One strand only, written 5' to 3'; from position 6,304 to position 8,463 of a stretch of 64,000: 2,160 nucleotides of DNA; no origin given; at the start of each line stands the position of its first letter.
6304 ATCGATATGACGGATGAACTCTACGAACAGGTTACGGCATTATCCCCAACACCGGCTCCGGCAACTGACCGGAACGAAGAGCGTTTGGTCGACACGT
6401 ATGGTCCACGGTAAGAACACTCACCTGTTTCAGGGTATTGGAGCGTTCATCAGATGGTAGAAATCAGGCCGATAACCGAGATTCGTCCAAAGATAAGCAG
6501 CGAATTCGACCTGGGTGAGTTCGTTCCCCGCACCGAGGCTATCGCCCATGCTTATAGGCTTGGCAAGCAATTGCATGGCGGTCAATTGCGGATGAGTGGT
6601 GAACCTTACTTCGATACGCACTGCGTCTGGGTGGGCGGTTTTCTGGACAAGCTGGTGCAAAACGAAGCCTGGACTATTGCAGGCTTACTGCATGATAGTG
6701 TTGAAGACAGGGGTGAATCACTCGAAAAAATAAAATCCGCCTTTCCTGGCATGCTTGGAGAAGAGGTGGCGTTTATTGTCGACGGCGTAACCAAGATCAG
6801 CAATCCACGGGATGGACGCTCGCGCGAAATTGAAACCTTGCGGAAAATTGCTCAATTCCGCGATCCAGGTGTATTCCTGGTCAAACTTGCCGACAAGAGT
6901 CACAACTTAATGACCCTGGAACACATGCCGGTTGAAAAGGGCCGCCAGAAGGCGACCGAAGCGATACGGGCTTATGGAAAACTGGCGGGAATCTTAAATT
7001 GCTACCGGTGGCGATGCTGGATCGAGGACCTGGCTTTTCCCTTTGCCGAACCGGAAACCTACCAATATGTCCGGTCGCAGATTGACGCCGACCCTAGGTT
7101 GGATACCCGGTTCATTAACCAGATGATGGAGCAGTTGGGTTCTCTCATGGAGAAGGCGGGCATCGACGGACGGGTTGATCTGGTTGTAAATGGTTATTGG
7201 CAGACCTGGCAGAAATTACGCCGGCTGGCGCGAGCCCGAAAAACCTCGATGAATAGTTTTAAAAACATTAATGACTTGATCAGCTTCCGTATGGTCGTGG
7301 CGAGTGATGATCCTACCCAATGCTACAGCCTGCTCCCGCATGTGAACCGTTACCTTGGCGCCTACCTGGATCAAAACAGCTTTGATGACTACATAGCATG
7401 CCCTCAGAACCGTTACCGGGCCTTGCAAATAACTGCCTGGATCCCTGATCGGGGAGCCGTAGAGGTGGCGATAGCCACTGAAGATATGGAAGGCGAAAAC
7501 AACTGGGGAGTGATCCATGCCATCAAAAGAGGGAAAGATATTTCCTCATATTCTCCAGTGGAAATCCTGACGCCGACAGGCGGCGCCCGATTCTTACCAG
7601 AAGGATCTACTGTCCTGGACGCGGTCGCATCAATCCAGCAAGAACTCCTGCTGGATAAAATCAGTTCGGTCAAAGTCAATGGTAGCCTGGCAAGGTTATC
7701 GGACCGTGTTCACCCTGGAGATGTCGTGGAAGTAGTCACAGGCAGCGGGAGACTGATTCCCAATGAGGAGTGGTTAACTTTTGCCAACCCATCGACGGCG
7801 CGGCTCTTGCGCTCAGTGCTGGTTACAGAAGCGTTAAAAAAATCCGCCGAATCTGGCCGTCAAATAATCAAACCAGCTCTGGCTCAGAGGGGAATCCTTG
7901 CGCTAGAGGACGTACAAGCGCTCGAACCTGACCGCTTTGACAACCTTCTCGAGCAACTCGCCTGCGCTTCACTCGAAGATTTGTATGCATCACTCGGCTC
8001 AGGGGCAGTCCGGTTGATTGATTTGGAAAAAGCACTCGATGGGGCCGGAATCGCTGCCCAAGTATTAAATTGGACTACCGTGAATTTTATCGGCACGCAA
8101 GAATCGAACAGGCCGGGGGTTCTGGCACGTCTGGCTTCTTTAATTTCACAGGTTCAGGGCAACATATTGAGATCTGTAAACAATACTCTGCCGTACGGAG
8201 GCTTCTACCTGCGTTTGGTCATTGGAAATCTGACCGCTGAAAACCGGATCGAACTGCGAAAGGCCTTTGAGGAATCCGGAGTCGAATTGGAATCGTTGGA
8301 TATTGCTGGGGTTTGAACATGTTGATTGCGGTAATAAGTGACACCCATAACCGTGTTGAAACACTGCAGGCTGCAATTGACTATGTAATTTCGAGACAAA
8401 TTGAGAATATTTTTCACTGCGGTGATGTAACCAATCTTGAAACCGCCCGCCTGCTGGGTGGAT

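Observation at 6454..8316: Long RSH with intact (p)ppGpp hydrolase, eroded synthetase and no zinc finger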

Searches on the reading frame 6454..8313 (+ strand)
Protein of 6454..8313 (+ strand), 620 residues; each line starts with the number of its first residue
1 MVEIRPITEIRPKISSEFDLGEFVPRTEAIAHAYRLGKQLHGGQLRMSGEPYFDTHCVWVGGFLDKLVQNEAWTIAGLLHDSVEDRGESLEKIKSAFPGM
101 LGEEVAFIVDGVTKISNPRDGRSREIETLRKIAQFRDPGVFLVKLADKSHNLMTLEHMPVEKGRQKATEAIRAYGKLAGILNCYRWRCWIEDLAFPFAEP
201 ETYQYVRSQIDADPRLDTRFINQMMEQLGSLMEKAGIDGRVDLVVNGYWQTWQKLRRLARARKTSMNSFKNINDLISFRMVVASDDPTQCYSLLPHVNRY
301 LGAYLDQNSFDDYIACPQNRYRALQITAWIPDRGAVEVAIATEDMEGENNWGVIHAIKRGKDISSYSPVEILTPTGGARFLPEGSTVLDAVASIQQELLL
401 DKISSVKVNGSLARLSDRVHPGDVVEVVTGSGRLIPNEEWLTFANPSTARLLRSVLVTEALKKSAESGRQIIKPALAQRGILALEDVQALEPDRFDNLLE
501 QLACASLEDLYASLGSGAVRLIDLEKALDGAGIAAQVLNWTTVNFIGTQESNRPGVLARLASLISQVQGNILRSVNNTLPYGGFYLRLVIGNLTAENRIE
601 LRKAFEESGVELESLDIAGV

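Call 3: search_protein_families(library=pfam, proteins=[window:6454-8313:+], max_evalue=1)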
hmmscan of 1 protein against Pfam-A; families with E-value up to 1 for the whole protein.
window:6454-8313:+ (620 aa): 11 families
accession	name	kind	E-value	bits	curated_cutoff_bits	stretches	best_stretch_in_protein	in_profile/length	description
PF13328.12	HD_4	-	1.3e-19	70.9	27.2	1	33-179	1-151/156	HD domain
PF04607.23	RelA_SpoT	-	9.8e-09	35.9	27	1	250-358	8-107/113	Region found in RelA / SpoT proteins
PF02824.27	TGS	-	6.6e-07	29.7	22.2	1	370-429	2-60/60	TGS domain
PF02597.26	ThiS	-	0.00069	20.6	22.5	1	380-429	17-71/76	ThiS family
PF01966.28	HD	-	0.0016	19.2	22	1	54-118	2-69/116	HD domain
PF22629.2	ACT_AHAS_ss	-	0.016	15.8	27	1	551-571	6-26/67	AHAS small subunit-like ACT domain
PF01842.31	ACT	-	0.024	14.9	27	1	552-573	9-30/66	ACT domain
PF22190.2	TTHA0829-like_ACT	-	0.1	13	27.4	0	408-430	12-34/70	TTHA0829-like ACT domain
PF01479.30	S4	-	0.11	12.7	22.8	1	406-425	28-48/48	S4 domain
PF19296.4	RelA_AH_RIS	-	0.17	12.4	23.8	1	460-528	21-82/185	RelA/SpoT, AH and RIS domains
PF13740.12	ACT_6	-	0.2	12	23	1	544-574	6-33/76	ACT domain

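Call 4: search_protein_families(library=ncbifam, proteins=[window:6454-8313:+], max_evalue=1)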
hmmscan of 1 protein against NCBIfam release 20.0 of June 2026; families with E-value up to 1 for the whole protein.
window:6454-8313:+ (620 aa): 3 families
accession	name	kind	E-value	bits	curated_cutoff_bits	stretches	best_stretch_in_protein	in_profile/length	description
TIGR00691.1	spoT_relA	subfamily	2.2e-74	251.1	499.2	2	33-353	1-310/687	RelA/SpoT family protein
NF008303.0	PRK11092.1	equivalog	3.1e-49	167.8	947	2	27-354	20-336/702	bifunctional GTP diphosphokinase/guanosine-3',5'-bis pyrophosphate 3'-pyrophosphohydrolase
NF008124.0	PRK10872.1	equivalog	4e-20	72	728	2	126-357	132-355/744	GTP diphosphokinase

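Call 5: search_solved_structures(query=window:6454-8313:+, max_evalue=0.001, show_alignments=2)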
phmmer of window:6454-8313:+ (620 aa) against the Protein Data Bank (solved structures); distinct sequences matched with E-value up to 0.001: 20.
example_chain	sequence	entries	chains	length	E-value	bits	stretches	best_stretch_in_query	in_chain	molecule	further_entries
8fr8_I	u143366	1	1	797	8e-51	176.7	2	28-354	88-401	GTP pyrophosphokinase RelA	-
6yxa_A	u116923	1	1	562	2.4e-47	165.2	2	30-362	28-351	GTP pyrophosphokinase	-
5xnx_A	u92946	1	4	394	2.9e-40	141.8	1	29-354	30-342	Bifunctional (p)ppGpp synthase/hydrolase RelA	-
7oiw_A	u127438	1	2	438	6.4e-33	117.6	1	28-365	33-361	GTP pyrophosphokinase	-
8acu_A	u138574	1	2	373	1.9e-32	116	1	30-362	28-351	GTP pyrophosphokinase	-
6s2t_A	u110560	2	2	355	4.1e-32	114.9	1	29-345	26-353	(P)ppGpp synthetase I, SpoT/RelA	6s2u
7ohg_A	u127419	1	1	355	4.1e-32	114.9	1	29-345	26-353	Guanosine-3',5'-bis(Diphosphate) 3'-pyrophosphohydrolase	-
6s2v_A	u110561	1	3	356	4.1e-32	114.9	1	29-345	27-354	(P)ppGpp synthetase I, SpoT/RelA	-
9s6k_B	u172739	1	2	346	2.3e-29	105.8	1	30-346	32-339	GTP pyrophosphokinase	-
1vj7_A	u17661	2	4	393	6.3e-29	104.4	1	37-354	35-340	Bifunctional RELA/SPOT | Bifunctional (p)ppGpp synthase/hydrolase RelA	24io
7qpr_A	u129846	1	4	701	1.3e-26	96.7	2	24-243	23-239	ACT domain protein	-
7qps_A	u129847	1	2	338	8.1e-17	64.4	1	24-243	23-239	ACT domain protein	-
5iqr_8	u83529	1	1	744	1.5e-15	60.1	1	123-354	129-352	GTP pyrophosphokinase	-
5kps_A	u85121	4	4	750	1.6e-15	60.1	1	123-354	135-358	GTP pyrophosphokinase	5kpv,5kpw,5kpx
5l3p_z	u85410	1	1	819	2.3e-15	59.6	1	123-354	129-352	GTP pyrophosphokinase,GTP pyrophosphokinase,GTP pyrophosphokinase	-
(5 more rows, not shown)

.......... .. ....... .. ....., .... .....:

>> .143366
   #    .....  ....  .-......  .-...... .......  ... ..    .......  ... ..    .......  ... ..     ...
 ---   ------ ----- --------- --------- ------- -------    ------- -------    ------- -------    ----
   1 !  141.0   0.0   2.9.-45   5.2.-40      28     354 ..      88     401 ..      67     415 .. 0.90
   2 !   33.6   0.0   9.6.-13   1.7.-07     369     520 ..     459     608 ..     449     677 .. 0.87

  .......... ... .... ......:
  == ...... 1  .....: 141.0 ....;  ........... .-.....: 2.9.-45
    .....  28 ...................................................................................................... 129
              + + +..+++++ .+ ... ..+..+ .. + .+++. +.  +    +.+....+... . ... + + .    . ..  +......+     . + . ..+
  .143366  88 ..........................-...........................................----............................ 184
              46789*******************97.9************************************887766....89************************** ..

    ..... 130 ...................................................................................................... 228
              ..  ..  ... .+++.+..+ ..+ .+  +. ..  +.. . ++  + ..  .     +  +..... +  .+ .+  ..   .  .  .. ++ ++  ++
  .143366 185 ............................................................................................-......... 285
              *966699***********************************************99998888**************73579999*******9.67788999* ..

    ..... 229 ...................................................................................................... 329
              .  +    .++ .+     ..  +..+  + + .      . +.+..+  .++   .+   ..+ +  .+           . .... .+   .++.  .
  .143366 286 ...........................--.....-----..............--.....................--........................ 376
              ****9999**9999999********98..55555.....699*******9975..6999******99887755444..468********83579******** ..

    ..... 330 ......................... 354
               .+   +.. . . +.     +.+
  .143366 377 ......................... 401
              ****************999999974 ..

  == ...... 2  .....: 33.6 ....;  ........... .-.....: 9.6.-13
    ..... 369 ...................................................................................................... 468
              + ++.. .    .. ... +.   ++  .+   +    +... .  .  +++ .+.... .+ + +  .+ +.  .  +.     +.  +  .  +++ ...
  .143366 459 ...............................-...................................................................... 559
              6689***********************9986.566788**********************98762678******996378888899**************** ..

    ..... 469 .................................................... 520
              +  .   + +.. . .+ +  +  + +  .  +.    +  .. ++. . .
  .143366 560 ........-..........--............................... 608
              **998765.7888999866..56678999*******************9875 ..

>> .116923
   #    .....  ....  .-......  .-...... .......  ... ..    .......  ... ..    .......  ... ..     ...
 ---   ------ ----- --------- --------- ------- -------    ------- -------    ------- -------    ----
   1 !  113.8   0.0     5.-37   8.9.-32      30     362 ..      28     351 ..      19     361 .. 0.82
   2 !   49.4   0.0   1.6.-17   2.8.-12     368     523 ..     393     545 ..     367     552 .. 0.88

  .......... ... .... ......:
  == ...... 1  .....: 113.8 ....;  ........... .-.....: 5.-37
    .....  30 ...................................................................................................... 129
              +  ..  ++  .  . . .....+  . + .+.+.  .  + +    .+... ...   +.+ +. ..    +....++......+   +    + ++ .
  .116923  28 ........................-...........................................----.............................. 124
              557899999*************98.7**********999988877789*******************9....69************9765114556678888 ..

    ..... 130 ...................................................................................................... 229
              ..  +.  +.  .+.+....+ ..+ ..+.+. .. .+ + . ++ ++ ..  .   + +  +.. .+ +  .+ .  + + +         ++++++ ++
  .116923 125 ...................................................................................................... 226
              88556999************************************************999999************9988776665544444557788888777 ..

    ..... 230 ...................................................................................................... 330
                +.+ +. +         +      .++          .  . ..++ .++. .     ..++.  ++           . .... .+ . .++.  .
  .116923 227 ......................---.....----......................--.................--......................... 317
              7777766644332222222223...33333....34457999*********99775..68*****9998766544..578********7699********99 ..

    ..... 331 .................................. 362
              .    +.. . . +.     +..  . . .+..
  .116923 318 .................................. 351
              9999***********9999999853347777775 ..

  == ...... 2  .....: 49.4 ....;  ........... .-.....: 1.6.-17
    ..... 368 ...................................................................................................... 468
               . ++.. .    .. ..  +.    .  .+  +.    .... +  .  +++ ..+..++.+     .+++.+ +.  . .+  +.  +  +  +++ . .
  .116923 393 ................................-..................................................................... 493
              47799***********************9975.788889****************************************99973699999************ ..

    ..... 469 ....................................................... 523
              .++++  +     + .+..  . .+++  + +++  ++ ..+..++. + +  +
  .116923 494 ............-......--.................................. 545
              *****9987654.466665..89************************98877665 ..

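Call 8: find_homologous_proteins(query=window:6454-8313:+)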
Query window:6454-8313:+ (620 aa): 4089 proteins with E <= 0.001 among 8000 candidates; the best 120 are listed.
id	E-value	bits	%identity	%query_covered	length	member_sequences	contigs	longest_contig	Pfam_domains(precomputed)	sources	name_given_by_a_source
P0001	0.0e+0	1396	100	100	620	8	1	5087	PF04607.24,PF13328.13,PF19296.6,PF02824.28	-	-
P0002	0.0e+0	1200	84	100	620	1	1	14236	PF04607.24,PF13328.13,PF19296.6,PF02824.28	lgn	-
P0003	0.0e+0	1197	84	100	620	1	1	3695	PF04607.24,PF13328.13,PF19296.6,PF02824.28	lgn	-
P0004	0.0e+0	1196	83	100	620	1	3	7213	PF04607.24,PF13328.13,PF19296.6,PF02824.28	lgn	-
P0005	0.0e+0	1195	83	100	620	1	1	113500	PF04607.24,PF13328.13,PF19296.6,PF02824.28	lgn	-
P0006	0.0e+0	1180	83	100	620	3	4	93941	PF04607.24,PF13328.13,PF02824.28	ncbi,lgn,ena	-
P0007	0.0e+0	1177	82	100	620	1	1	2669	PF04607.24,PF13328.13,PF02824.28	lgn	-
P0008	0.0e+0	1173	82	100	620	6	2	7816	PF04607.24,PF13328.13,PF19296.6,PF02824.28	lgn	-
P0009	0.0e+0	1163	82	100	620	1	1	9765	PF04607.24,PF13328.13,PF02824.28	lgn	-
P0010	0.0e+0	1163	81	100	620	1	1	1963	PF04607.24,PF13328.13,PF19296.6,PF02824.28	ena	-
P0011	0.0e+0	1156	81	100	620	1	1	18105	PF04607.24,PF13328.13,PF19296.6,PF02824.28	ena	-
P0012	0.0e+0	1155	81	100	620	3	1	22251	PF04607.24,PF13328.13,PF19296.6,PF02824.28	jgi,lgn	jgi:(p)ppGpp synthase/HD superfamily hydrolase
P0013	0.0e+0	1153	81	100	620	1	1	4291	PF04607.24,PF13328.13,PF19296.6,PF02824.28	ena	-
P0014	0.0e+0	1140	79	100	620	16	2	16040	PF04607.24,PF13328.13,PF19296.6,PF02824.28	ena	-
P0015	0.0e+0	1137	80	100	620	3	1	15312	PF04607.24,PF13328.13,PF19296.6,PF02824.28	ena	-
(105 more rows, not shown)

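Call 21: search_protein_representatives(protein=window:6454-8313:+)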
Query: 620 residues. Proteins with E-value up to 0.001 (for the whole library): 9641; up to 1e-10: 4703; up to 1e-30: 982. The best 150 are listed.
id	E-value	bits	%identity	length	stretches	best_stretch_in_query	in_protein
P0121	9.7e-273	922.8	65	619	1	6-617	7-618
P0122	7.2e-193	659.0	63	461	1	158-616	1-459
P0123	1.1e-125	437.2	38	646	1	1-602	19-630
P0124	4.1e-97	342.8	60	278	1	345-612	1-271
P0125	1.5e-92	327.7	74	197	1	2-196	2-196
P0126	2.3e-88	313.9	36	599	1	27-605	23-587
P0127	2.4e-85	303.9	36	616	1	8-593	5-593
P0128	4.0e-85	303.2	35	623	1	20-601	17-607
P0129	6.5e-85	302.5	35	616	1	24-573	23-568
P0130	2.8e-82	293.8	34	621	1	16-608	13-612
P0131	4.7e-81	289.8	35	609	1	22-597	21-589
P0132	3.6e-80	286.9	34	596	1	26-606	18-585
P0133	3.7e-80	286.8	35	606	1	23-599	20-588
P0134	7.9e-80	285.7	36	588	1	24-602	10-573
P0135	2.4e-79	284.1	33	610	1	13-608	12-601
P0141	1.7e-76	274.7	34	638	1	20-607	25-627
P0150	1.3e-71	258.6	34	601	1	28-605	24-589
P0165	5.1e-66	240.1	34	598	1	28-600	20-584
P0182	4.0e-59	217.3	30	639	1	25-605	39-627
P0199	1.2e-53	199.3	28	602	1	26-596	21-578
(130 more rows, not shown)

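Call 30: find_homologous_proteins(query=A1, max_evalue=1e-30)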
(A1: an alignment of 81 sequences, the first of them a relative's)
Query A1 (81 sequences) (620 aa, profile of the alignment): 3961 proteins with E <= 1e-30 among 8000 candidates; the best 120 are listed.
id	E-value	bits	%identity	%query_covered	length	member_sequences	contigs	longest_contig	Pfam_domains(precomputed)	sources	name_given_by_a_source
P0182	4.0e-190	651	29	96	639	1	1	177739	PF04607.24,PF13328.13,PF01966.29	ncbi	-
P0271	3.9e-184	632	64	99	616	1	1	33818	PF04607.24,PF13328.13,PF19296.6,PF02824.28,PF02597.27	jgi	jgi:(p)ppGpp synthase/HD superfamily hydrolase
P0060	9.9e-184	630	66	100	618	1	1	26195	PF04607.24,PF13328.13,PF19296.6,PF02824.28,PF01966.29,PF22629.3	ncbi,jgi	-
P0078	1.8e-183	629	67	100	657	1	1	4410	PF04607.24,PF13328.13,PF02824.28,PF01966.29,PF22629.3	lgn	-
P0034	2.7e-183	629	71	99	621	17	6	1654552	PF04607.24,PF13328.13,PF19296.6,PF02824.28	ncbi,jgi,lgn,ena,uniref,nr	ncbi:HD domain-containing protein [Thermanaerothrix sp.]|jgi:(p)ppGpp synthase/HD superfamily hydrol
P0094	3.6e-183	628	66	100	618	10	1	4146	PF04607.24,PF13328.13,PF02824.28,PF01966.29,PF22629.3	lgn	-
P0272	1.0e-182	627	61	100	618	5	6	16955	PF04607.24,PF13328.13,PF02824.28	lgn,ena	-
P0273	1.4e-182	626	61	100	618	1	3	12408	PF04607.24,PF13328.13,PF02824.28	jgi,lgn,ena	-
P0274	2.2e-182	626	62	100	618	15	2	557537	PF04607.24,PF13328.13,PF02824.28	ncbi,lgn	-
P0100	3.1e-182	625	65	100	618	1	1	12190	PF04607.24,PF13328.13,PF19296.6,PF02824.28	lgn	-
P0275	5.7e-182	624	64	100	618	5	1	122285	PF04607.24,PF13328.13,PF19296.6,PF02824.28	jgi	jgi:(p)ppGpp synthase/HD superfamily hydrolase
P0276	8.2e-182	624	64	100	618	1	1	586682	PF04607.24,PF13328.13,PF02824.28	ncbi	-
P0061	8.3e-182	624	67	100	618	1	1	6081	PF04607.24,PF13328.13,PF19296.6,PF02824.28,PF01966.29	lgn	-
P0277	1.4e-181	623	64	100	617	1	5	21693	PF04607.24,PF13328.13,PF02824.28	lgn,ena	-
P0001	2.1e-181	623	100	100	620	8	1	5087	PF04607.24,PF13328.13,PF19296.6,PF02824.28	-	-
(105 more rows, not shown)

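Call 32: list_cluster_members(proteins=[P0123, P0126, P0128, P0130, P0134, P0141, P0150, P0165, P0182, P0199])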
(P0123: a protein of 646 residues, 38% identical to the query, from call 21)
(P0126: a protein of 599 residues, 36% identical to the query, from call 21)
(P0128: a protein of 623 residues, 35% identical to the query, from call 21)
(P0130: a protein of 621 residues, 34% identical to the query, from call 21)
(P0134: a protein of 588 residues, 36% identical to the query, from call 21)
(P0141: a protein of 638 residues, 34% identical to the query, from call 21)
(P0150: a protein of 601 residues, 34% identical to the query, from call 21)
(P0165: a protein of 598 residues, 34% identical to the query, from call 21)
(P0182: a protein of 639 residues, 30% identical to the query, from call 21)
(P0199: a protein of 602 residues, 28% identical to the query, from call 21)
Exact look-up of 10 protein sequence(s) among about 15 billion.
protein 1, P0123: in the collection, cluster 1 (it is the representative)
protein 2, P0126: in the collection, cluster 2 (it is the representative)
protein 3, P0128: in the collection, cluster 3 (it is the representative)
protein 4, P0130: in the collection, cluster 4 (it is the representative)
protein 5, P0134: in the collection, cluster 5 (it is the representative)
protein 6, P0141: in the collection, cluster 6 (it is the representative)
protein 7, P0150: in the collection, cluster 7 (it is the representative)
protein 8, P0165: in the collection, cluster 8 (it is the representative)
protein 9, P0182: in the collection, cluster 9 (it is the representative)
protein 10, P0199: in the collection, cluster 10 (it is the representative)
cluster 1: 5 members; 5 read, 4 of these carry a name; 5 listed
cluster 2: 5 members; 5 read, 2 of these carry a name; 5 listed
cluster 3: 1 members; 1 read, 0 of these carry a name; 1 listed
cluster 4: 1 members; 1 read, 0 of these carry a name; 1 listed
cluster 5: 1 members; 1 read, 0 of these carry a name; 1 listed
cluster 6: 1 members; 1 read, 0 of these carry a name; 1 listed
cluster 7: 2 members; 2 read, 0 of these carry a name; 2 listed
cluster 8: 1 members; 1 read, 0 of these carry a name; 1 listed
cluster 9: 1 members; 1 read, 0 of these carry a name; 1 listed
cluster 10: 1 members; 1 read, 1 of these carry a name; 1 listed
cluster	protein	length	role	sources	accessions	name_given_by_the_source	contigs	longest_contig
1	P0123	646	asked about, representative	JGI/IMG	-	GTP diphosphokinase / guanosine-3',5'-bis(diphosphate) 3'-diphosphatase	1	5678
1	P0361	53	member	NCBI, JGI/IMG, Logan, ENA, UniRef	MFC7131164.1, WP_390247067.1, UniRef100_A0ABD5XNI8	hypothetical protein [Haloferax chudinovii] | Uncharacterized protein n=1 Tax=Haloferax chudinovii TaxID=1109010 RepID=A0ABD5XNI8_9EURY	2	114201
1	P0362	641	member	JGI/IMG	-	GTP diphosphokinase / guanosine-3',5'-bis(diphosphate) 3'-diphosphatase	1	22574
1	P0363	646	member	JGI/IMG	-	GTP diphosphokinase / guanosine-3',5'-bis(diphosphate) 3'-diphosphatase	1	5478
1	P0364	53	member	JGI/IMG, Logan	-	-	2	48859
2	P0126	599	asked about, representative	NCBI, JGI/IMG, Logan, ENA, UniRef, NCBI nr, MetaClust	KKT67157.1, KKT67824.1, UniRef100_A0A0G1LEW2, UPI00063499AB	MAG: hypothetical protein UW60_C0012G0043 [Candidatus Woesebacteria bacterium ... | (P)ppGpp synthetase I, SpoT/RelA n=3 Tax=Microgenomates group TaxID=1794810 ... | status=active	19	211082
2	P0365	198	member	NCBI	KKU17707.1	MAG: GTP pyrophosphokinase, partial [Candidatus Woesebacteria bacterium GW2011_GWC2_45_9]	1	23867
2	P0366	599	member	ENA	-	-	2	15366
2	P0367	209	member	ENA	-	-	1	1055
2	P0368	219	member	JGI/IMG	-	-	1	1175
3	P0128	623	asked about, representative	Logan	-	-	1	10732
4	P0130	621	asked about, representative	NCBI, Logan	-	-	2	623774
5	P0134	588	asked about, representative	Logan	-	-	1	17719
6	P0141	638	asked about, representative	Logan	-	-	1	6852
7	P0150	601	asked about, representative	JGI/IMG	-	-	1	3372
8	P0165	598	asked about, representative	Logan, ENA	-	-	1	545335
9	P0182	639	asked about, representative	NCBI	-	-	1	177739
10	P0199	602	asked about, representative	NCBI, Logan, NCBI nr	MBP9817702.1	HD domain-containing protein [Candidatus Shapirobacteria bacterium]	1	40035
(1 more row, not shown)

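Call 53: search_protein_families(library=pfam, proteins=[P0123], max_evalue=0.001)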
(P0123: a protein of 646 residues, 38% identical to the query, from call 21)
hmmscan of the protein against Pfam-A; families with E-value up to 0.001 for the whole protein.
P0123 (646 aa): 2 families
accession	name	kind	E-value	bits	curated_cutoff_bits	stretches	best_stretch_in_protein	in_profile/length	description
PF13328.12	HD_4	-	5.4e-22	78.6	27.2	1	51-208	1-154/156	HD domain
PF04607.23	RelA_SpoT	-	1.8e-05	25.4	27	1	275-383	7-102/113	Region found in RelA / SpoT proteins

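Call 67: find_encoding_contigs(protein=P0362, flank=8000, max_places=2)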
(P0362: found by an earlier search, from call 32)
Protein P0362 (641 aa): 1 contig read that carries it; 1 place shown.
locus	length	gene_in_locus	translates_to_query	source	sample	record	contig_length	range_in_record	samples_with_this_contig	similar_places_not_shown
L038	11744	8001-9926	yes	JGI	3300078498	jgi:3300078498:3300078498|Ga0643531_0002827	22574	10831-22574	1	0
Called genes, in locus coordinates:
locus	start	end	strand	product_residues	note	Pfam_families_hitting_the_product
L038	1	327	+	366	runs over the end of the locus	PF01546:Peptidase_M20, PF07687:M20_dimer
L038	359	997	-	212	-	PF00583:Acetyltransf_1 (weak)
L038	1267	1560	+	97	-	-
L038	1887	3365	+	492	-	-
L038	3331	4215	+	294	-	PF03437:BtpA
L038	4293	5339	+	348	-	PF00579:tRNA-synt_1b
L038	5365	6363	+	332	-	-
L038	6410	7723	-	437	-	PF01336:tRNA_anti-codon, PF00152:tRNA-synt_2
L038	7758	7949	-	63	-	-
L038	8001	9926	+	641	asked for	PF13328:HD_4, PF04607:RelA_SpoT (faint)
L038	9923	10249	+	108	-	-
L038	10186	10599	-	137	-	-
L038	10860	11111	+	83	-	-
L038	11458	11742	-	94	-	?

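Call 69: find_homologous_proteins(query=L038:6410-7720:-, max_evalue=1e-40)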
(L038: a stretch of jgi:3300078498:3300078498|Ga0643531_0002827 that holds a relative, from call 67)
Query L038:6410-7720:- (436 aa): 8000 proteins with E <= 1e-40 among 8000 candidates; the best 120 are listed.
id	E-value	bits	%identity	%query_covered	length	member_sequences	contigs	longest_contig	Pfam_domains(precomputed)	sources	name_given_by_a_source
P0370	4.6e-290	980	98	100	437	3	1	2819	PF01336.32,PF00152.26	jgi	jgi:nondiscriminating aspartyl-tRNA synthetase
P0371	1.8e-216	737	71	100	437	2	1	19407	PF01336.32,PF00152.26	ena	-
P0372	1.7e-214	731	70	100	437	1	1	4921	PF01336.32,PF00152.26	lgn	-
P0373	3.0e-214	730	69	100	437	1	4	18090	PF01336.32,PF00152.26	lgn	-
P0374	9.1e-214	728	69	100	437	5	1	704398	PF01336.32,PF00152.26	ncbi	ncbi:MAG: aspartate--tRNA(Asn) ligase [Microgenomates group bacterium]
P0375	5.2e-213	726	69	100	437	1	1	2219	PF01336.32,PF00152.26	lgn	-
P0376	8.9e-212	722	69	100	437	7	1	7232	PF01336.32,PF00152.26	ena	-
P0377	1.7e-211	721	69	100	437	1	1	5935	PF01336.32,PF00152.26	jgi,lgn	jgi:nondiscriminating aspartyl-tRNA synthetase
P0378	2.4e-211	720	69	100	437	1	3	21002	PF01336.32,PF00152.26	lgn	-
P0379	2.9e-211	720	69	100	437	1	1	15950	PF01336.32,PF00152.26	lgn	-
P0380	3.4e-211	720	69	100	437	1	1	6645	PF01336.32,PF00152.26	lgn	-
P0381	1.4e-210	718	68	100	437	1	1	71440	PF01336.32,PF00152.26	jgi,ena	-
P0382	1.6e-210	718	68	100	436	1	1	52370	PF01336.32,PF00152.26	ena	-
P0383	2.2e-210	717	68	100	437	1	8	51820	PF01336.32,PF00152.26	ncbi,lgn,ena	-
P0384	9.4e-210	715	69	100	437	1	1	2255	PF01336.32,PF00152.26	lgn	-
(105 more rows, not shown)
